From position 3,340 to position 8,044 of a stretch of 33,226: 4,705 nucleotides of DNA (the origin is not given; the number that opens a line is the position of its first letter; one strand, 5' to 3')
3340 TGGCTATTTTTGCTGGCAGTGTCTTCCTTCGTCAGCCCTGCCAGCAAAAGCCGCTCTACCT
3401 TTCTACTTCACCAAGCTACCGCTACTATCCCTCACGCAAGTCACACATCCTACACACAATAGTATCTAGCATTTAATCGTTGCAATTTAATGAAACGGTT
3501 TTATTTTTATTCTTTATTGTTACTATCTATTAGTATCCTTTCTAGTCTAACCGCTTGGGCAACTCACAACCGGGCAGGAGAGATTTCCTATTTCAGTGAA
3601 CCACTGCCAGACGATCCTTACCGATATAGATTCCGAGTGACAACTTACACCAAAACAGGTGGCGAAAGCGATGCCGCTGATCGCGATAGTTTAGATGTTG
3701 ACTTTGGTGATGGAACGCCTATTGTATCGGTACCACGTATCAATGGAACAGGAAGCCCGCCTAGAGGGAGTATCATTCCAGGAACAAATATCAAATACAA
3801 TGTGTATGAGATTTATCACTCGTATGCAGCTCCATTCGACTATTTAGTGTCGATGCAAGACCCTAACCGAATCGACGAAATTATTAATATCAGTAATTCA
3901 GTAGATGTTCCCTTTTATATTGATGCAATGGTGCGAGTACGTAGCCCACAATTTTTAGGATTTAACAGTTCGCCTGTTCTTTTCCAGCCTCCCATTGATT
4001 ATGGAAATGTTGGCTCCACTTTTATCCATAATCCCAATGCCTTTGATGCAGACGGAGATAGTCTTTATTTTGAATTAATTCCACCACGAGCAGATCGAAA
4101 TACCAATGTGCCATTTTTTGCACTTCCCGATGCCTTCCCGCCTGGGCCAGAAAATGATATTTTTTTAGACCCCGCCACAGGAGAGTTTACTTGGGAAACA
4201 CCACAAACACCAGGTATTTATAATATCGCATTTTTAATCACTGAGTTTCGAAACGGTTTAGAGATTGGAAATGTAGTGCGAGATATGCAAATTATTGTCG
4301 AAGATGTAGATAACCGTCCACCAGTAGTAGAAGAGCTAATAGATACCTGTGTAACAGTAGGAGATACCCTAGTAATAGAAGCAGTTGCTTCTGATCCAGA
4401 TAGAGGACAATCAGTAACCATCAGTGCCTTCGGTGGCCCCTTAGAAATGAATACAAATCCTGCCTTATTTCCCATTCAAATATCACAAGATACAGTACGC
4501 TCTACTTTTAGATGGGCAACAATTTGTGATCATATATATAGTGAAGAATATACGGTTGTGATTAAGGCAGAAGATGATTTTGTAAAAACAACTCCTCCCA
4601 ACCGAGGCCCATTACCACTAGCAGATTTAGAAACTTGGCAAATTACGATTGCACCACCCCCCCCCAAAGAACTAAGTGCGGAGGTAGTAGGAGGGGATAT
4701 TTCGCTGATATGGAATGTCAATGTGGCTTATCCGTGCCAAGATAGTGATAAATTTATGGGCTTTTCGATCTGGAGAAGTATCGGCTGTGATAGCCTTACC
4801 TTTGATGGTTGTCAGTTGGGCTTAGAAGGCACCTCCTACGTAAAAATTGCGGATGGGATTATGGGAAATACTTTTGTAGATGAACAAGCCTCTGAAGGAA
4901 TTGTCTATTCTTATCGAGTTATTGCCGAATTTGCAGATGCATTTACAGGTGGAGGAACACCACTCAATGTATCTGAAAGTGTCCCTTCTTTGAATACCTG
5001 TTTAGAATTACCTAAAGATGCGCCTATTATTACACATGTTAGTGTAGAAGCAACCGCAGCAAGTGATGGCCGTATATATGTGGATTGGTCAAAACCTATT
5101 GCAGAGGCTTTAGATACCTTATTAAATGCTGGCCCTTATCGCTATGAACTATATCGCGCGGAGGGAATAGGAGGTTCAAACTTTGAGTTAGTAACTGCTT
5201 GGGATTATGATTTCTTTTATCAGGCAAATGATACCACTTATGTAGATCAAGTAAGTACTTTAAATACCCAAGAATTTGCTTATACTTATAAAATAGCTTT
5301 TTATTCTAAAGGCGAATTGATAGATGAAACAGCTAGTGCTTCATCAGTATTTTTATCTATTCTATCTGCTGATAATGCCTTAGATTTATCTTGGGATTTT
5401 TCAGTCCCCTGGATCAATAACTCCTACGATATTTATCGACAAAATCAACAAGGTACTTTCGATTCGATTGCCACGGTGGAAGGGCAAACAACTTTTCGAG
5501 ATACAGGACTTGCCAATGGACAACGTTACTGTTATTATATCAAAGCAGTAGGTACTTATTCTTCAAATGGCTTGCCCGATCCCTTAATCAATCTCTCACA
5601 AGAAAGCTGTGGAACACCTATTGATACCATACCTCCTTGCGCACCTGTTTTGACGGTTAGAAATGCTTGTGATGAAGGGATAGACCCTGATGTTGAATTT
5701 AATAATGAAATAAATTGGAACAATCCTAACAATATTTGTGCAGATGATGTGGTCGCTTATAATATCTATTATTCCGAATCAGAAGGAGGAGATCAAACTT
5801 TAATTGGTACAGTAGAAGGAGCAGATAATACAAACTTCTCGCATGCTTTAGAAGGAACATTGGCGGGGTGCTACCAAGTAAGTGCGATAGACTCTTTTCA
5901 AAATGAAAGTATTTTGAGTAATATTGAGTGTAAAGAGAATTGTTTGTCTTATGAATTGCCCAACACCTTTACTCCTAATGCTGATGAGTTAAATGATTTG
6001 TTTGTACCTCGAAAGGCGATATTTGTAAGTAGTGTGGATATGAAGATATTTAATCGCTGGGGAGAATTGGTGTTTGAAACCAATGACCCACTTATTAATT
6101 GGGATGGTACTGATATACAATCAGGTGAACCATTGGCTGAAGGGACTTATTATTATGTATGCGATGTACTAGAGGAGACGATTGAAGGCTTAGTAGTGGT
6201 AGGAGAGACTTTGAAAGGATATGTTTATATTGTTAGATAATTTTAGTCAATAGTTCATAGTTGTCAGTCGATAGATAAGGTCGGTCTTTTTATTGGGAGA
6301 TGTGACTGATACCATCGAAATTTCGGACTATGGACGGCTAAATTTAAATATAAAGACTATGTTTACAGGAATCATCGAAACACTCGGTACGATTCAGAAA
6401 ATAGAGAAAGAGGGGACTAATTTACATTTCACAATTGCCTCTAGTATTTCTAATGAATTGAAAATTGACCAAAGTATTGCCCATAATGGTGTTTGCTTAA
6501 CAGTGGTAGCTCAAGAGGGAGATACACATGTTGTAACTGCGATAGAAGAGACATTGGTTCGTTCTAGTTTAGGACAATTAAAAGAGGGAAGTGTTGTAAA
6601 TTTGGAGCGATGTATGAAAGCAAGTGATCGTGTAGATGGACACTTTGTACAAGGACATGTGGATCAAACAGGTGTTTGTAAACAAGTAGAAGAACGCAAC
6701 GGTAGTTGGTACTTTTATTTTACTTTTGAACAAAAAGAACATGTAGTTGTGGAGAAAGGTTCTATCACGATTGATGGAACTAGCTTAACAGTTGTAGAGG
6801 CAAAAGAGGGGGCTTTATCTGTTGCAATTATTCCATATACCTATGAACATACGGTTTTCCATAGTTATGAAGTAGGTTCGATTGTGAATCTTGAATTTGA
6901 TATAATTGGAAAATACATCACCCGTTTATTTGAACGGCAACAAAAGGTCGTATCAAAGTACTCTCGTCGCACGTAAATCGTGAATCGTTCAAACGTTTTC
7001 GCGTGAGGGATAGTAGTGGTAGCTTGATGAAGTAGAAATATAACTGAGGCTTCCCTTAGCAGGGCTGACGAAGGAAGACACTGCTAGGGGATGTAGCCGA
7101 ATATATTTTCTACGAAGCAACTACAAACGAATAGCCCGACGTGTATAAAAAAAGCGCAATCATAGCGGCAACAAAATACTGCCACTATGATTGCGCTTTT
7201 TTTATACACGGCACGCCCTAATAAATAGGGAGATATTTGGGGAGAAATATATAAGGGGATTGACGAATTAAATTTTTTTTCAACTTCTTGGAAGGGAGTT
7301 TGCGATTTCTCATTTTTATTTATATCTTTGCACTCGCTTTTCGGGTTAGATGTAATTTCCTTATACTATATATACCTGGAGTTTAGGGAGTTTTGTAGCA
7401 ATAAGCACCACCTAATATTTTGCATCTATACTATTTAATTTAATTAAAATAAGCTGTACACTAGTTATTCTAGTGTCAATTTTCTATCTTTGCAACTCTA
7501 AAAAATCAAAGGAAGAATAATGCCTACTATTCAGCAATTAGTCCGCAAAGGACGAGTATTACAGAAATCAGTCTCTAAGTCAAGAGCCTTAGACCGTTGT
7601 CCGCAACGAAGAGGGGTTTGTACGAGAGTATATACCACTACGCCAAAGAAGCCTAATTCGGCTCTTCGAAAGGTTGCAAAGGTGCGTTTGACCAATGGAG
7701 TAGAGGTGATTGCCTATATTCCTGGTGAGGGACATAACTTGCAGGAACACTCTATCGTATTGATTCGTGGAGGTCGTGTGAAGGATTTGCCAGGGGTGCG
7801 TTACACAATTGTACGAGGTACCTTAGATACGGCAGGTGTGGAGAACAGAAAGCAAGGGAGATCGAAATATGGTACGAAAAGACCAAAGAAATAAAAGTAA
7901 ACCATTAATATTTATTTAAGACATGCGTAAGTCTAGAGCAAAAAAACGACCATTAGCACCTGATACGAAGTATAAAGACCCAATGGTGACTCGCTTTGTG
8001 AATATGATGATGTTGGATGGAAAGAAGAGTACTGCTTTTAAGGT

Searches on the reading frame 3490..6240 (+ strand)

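Call 32: search_protein_families(library=pfam, proteins=[window:3490-6240:+], max_evalue=0.00001)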
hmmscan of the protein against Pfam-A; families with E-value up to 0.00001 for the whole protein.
window:3490-6240:+ (916 aa): 1 family
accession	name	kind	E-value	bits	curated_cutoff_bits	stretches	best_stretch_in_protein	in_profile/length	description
PF13585.12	CHU_C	-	2e-17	63.5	27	1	822-913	2-85/86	CHU_C Type IX secretion signal domain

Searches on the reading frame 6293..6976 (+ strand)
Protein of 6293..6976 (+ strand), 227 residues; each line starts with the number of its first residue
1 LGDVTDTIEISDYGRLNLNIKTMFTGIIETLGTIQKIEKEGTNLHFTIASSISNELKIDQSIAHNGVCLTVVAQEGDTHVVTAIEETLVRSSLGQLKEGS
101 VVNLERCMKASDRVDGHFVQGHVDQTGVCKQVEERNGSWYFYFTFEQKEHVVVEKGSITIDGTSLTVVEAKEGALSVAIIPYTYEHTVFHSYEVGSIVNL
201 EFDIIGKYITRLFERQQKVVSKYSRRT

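Call 32: search_protein_families(library=pfam, proteins=[window:6293-6976:+], max_evalue=0.00001)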
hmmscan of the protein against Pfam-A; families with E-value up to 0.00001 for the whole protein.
window:6293-6976:+ (227 aa): 1 family
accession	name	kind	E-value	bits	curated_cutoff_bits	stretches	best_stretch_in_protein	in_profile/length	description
PF00677.23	Lum_binding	-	8.6e-44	147.9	27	2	120-203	1-86/86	Lumazine binding domain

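Call 48: find_homologous_proteins(query=window:6293-6976:+, max_evalue=1e-60)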
Query window:6293-6976:+ (227 aa): 7798 proteins with E <= 1e-60 among 8000 candidates; the best 120 are listed.
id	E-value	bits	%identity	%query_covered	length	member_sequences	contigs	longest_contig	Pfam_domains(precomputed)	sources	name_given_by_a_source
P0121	7.6e-128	442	100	90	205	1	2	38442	PF00677.24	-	-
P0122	7.7e-110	384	88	86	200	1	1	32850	PF00677.24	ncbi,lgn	-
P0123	1.5e-89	317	73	87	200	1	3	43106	PF00677.24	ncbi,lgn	-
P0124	5.8e-86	306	68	88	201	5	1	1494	PF00677.24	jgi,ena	-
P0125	3.3e-85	303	70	86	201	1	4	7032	PF00677.24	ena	-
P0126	4.2e-83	296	69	85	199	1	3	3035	PF00677.24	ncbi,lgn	-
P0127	8.5e-82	292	63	88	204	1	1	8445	PF00677.24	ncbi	-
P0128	1.7e-81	291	66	85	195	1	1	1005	PF00677.24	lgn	-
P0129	1.9e-80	288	67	87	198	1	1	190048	PF00677.24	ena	-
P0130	1.4e-79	285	65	85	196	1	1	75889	PF00677.24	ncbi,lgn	-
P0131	1.5e-79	285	69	84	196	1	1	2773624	PF00677.24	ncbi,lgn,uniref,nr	ncbi:riboflavin synthase [Saonia flava]|uniref:Riboflavin synthase n=1 Tax=Saonia flava TaxID=523696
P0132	1.6e-79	285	61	90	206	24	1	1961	PF00677.24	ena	-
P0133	3.2e-79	284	66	84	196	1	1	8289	PF00677.24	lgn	-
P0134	3.3e-79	284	66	85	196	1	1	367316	PF00677.24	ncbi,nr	ncbi:MAG: riboflavin synthase [Flavobacteriaceae bacterium]|nr:MAG: riboflavin synthase [Flavobacter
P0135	3.7e-79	283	65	87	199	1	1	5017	PF00677.24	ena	-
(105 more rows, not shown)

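Call 49: find_encoding_contigs(protein=P0122, flank=10000, max_places=1)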
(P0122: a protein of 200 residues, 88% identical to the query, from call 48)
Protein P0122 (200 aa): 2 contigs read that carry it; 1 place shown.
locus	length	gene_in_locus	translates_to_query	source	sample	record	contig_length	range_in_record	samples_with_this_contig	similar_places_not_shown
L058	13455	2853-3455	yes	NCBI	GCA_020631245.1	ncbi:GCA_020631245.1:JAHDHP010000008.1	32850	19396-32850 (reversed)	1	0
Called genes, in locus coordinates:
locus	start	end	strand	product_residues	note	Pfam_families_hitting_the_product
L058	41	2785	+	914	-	PF13585:CHU_C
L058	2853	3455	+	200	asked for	PF00677:Lum_binding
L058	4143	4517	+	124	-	PF00164:Ribosom_S12_S23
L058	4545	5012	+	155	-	PF00177:Ribosomal_S7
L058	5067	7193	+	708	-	PF00009:GTP_EFTU, PF03144:GTP_EFTU_D2, PF22042:EF-G_D2, PF14492:EFG_III, PF16658:RF3_C (weak), PF03764:EFG_IV, PF00679:EFG_C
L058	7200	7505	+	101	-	PF00338:Ribosomal_S10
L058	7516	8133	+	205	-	PF00297:Ribosomal_L3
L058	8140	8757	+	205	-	PF00573:Ribosomal_L4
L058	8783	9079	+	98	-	PF00276:Ribosomal_L23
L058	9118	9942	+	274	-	PF00181:Ribosomal_L2_N, PF03947:Ribosomal_L2_C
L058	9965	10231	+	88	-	PF00203:Ribosomal_S19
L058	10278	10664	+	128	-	PF00237:Ribosomal_L22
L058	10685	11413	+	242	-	-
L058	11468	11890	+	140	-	PF00252:Ribosomal_L16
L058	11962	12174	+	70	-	PF00831:Ribosomal_L29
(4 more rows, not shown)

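Call 50: find_encoding_contigs(protein=P0123, flank=10000, max_places=1)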
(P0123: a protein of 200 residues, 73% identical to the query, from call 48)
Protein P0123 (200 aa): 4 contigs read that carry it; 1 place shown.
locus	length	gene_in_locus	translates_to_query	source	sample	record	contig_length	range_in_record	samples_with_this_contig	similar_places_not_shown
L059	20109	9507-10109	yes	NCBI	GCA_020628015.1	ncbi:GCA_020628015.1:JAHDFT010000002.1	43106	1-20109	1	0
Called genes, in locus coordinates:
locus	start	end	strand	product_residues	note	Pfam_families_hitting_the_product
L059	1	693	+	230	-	?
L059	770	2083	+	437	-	-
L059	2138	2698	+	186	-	PF08645:PNK3P, PF13242:Hydrolase_like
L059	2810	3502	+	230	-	PF01127:Sdh_cyt (faint)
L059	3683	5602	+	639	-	PF00890:FAD_binding_2, PF01266:DAO (weak), PF07992:Pyr_redox_2 (faint), PF02910:Succ_DH_flav_C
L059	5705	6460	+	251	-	PF13085:Fer2_3, PF13237:Fer4_10 (faint), PF13183:Fer4_8, PF12838:Fer4_7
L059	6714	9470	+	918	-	PF13585:CHU_C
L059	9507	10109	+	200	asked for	PF00677:Lum_binding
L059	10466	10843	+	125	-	PF00164:Ribosom_S12_S23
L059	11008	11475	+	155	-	PF00177:Ribosomal_S7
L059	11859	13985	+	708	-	PF00009:GTP_EFTU, PF03144:GTP_EFTU_D2, PF22042:EF-G_D2, PF14492:EFG_III, PF16658:RF3_C (weak), PF03764:EFG_IV, PF00679:EFG_C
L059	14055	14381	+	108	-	PF00338:Ribosomal_S10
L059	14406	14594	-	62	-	-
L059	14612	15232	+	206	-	PF00297:Ribosomal_L3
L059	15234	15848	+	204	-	PF00573:Ribosomal_L4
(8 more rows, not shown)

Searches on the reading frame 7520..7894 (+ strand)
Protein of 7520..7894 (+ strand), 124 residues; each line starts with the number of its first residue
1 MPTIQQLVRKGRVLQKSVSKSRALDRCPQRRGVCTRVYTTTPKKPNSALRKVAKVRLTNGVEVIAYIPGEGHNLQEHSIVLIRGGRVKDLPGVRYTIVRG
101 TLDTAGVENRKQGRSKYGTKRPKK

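Call 31: find_encoding_contigs(protein=window:7520-7894:+, flank=3000, max_places=10)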
Protein window:7520-7894:+ (124 aa): no gene with exactly this product is on record in the collection.
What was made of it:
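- Tried and rejected: An exact rpsL look-up found nothing (call 31).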

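Call 32: search_protein_families(library=pfam, proteins=[window:7520-7894:+], max_evalue=0.00001)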
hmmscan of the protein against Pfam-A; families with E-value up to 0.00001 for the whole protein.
window:7520-7894:+ (124 aa): 1 family
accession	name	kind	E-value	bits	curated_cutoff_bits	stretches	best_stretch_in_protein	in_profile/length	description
PF00164.32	Ribosom_S12_S23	-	7.6e-41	138.7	22.3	1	19-123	3-109/110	Ribosomal protein S12/S23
